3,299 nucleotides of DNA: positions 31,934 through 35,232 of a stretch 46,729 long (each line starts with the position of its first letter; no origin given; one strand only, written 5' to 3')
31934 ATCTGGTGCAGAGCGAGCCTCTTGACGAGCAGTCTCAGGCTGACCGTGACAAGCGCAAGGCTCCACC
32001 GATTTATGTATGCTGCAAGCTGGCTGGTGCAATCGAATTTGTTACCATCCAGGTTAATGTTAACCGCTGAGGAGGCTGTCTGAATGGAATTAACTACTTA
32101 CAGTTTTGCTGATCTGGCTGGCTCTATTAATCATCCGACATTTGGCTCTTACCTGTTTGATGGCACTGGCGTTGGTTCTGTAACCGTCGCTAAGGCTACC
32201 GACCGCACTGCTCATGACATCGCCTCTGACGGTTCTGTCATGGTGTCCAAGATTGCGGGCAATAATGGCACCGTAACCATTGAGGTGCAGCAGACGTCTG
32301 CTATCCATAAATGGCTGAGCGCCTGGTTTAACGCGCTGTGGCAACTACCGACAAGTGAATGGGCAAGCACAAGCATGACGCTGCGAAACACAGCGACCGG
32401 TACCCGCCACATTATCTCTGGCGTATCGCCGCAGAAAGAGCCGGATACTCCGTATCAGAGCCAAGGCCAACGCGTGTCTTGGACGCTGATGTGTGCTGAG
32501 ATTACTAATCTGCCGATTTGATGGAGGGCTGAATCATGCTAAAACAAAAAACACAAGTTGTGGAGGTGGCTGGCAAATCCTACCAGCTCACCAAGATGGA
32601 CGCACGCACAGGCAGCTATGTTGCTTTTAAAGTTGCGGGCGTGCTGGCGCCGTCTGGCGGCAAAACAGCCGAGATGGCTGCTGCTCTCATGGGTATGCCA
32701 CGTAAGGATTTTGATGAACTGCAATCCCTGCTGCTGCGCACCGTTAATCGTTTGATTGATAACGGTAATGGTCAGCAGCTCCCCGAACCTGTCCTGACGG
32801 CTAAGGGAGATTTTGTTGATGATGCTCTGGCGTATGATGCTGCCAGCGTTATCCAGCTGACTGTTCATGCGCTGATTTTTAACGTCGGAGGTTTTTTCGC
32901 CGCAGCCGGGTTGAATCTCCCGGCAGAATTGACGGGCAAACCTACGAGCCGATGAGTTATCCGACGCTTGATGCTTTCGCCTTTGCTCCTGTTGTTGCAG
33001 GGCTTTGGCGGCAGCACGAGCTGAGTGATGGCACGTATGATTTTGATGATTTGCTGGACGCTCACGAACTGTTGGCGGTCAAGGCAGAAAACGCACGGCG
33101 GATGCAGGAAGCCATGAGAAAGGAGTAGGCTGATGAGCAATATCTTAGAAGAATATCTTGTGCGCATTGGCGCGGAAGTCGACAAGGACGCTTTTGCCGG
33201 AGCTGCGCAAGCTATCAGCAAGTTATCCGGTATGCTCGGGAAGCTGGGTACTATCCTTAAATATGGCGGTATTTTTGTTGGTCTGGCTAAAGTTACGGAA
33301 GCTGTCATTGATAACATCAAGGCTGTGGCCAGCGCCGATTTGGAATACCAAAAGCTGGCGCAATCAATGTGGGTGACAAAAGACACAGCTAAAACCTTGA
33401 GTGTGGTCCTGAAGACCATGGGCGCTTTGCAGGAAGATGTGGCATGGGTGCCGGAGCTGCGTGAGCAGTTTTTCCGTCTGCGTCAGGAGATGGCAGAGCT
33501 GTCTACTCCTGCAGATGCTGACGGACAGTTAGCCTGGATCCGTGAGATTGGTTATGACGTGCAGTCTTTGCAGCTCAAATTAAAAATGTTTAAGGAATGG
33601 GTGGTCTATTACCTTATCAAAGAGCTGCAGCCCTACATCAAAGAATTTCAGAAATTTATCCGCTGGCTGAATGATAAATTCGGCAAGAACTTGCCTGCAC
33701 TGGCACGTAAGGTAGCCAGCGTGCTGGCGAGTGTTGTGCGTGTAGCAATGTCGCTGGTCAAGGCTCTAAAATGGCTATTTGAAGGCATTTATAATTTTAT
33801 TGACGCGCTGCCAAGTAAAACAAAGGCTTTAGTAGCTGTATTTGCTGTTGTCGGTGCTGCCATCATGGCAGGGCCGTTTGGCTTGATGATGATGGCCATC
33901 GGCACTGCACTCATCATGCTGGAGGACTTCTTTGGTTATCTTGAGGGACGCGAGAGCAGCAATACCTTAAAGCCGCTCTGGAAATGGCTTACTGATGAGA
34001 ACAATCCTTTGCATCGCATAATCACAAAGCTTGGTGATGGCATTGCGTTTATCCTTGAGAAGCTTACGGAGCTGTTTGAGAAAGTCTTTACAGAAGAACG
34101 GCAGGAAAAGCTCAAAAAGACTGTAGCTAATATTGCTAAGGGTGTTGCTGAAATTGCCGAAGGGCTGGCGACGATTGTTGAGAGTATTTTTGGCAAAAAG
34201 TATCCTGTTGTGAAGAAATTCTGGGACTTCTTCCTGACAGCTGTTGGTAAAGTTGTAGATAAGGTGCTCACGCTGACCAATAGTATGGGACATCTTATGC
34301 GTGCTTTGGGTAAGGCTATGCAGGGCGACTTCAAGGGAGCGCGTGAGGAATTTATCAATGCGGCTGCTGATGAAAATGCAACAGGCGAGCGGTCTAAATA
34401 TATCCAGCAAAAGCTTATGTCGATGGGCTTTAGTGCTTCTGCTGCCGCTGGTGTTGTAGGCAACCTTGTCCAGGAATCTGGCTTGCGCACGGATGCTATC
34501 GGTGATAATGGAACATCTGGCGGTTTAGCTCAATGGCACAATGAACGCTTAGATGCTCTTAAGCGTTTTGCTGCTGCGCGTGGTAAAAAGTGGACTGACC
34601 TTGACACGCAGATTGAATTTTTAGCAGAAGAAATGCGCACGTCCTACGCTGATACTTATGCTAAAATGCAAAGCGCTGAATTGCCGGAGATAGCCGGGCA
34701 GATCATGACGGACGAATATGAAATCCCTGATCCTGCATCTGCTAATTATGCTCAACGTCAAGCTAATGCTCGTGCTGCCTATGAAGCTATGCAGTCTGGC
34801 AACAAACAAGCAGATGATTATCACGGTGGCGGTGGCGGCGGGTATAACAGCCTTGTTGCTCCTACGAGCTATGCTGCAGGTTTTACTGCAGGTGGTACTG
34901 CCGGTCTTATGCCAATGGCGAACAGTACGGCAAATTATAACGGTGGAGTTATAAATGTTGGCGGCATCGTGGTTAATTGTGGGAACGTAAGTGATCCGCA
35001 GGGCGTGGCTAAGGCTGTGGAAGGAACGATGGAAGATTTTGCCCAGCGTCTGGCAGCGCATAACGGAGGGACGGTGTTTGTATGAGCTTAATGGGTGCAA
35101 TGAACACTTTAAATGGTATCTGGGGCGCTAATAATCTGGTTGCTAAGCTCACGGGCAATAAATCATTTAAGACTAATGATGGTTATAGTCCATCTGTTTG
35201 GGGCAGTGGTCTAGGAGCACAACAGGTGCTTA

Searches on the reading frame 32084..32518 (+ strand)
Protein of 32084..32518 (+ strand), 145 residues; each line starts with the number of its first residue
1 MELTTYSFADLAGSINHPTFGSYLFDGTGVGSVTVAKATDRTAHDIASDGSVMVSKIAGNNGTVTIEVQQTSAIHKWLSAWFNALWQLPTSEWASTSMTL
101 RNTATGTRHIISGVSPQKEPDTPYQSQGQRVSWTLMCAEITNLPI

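Call 100: search_protein_families(library=phrogs, proteins=[window:32084-32518:+], max_evalue=0.00001)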
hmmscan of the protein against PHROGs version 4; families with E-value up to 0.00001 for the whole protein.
window:32084-32518:+ (145 aa): 1 family
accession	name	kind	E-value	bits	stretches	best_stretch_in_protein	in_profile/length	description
phrog_280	-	head and packaging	9.5e-26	91.5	1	1-142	1-135/143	virion structural protein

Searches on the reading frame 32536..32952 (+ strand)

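Call 100: search_protein_families(library=phrogs, proteins=[window:32536-32952:+], max_evalue=0.00001)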
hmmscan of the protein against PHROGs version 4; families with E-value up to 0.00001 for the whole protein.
window:32536-32952:+ (139 aa): 2 families
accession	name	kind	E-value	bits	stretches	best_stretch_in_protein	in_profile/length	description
phrog_1688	-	tail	1.2e-11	45.9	0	44-126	63-137/146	tail assembly chaperone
phrog_1613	-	tail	1.5e-06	29.5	0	4-127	3-132/143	tail assembly chaperone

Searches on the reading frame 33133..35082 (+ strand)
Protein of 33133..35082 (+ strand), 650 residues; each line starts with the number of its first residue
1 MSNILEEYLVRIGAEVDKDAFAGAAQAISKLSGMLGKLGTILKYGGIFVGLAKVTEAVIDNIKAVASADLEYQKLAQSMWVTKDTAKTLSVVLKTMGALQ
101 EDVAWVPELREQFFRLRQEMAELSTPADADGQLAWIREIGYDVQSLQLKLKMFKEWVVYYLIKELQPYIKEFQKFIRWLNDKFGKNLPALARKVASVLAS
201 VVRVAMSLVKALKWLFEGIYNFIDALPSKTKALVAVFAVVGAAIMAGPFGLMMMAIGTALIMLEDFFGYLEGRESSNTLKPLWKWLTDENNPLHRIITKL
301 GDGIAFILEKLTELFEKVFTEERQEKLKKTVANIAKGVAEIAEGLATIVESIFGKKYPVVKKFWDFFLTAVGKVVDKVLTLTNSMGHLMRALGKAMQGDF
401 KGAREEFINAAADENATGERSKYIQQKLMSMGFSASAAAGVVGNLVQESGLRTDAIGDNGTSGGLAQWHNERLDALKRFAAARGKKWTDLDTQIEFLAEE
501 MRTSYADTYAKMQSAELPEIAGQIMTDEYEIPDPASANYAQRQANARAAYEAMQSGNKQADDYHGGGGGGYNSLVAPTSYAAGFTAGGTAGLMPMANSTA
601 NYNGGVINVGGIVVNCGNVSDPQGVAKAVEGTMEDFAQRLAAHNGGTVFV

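Call 100: search_protein_families(library=phrogs, proteins=[window:33133-35082:+], max_evalue=0.00001)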
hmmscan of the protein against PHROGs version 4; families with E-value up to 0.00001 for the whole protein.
window:33133-35082:+ (650 aa): 7 families
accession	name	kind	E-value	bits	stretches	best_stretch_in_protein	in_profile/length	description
phrog_9570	-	tail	8.7e-30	105.2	1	154-563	258-625/689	tail length tape measure protein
phrog_22539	-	unknown function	7.4e-27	95.4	1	49-276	233-463/626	-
phrog_8949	-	unknown function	1.9e-12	48.3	1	416-513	331-431/557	-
phrog_24249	-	tail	1.2e-10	41.9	1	416-554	8-154/739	tail protein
phrog_8125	-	tail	1e-09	39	1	142-407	244-476/578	tail length tape measure protein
phrog_20388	-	lysis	9.5e-09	35.8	1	461-584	76-199/527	endolysin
phrog_305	-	tail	2.7e-07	30.6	1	25-411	342-632/1001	tail length tape measure protein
